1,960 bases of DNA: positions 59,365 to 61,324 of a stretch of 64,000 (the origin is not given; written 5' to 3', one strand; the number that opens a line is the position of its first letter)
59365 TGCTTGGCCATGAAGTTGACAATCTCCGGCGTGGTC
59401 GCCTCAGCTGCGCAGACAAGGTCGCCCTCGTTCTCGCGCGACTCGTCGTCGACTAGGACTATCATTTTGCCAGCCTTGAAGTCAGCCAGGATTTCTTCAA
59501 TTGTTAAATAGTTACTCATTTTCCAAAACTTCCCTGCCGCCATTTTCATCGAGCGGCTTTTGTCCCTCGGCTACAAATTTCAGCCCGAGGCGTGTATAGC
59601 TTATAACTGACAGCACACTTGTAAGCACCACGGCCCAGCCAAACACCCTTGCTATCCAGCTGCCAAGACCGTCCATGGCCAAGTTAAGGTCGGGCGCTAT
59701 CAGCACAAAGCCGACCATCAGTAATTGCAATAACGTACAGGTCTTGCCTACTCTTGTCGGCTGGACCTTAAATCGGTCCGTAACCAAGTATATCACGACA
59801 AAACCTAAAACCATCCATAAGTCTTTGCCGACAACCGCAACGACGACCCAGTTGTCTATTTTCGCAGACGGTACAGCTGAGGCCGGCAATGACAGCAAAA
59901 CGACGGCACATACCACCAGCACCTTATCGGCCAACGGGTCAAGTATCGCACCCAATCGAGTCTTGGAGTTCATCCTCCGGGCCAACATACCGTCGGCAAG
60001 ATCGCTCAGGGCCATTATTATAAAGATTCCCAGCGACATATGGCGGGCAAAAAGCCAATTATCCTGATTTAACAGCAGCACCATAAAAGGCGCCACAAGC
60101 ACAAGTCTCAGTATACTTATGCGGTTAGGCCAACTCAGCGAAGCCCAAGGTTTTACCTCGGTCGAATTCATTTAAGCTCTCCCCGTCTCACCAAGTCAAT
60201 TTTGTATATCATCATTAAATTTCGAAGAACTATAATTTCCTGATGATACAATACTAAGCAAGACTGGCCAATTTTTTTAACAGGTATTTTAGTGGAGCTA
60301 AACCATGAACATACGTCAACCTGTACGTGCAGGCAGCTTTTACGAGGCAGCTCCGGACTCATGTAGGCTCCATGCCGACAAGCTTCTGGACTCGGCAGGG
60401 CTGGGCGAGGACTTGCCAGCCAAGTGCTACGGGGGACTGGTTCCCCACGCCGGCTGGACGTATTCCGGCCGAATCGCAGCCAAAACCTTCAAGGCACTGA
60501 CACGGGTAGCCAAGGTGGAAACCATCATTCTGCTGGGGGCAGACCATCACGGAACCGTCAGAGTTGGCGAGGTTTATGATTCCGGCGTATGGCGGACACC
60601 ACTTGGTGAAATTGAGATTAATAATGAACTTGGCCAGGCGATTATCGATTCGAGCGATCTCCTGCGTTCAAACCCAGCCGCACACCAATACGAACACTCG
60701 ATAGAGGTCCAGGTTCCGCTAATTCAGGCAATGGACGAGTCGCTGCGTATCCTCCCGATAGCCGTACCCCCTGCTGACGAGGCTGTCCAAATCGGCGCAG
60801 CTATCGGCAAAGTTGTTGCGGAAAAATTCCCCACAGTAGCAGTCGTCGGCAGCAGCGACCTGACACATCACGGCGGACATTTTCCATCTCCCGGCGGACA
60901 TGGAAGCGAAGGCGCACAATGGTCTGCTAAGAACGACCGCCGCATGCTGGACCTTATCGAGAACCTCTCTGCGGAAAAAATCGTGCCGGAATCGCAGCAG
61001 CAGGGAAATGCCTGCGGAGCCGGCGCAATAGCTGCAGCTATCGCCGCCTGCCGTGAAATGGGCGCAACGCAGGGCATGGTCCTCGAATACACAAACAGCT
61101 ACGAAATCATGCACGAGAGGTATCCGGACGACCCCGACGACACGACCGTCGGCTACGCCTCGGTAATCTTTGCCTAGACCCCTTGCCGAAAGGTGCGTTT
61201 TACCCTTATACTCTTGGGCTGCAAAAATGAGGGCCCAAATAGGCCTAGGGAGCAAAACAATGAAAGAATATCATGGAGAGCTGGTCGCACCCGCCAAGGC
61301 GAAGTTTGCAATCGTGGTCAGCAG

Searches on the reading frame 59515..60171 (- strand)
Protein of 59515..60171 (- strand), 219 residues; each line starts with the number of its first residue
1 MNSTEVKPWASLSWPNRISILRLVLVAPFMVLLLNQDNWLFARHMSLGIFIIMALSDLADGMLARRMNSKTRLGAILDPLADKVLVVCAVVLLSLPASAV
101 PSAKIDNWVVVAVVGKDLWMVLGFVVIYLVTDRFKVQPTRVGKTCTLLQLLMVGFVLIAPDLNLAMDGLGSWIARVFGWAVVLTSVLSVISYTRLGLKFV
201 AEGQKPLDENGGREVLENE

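Call 98: search_protein_families(library=pfam, proteins=[window:59515-60171:-], max_evalue=0.00001)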
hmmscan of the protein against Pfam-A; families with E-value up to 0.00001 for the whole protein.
window:59515-60171:- (219 aa): 1 family
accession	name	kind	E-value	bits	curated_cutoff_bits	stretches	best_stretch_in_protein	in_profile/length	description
PF01066.26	CDP-OH_P_transf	-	2.2e-26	93.5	22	1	14-184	3-149/152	CDP-alcohol phosphatidyltransferase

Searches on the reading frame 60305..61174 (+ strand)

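Call 98: search_protein_families(library=pfam, proteins=[window:60305-61174:+], max_evalue=0.00001)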
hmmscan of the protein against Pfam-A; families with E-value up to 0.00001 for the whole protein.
window:60305-61174:+ (290 aa): 1 family
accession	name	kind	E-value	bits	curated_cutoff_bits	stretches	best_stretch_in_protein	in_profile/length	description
PF01875.22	Memo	-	1.1e-50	172.8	27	1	6-287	2-268/269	Memo-like protein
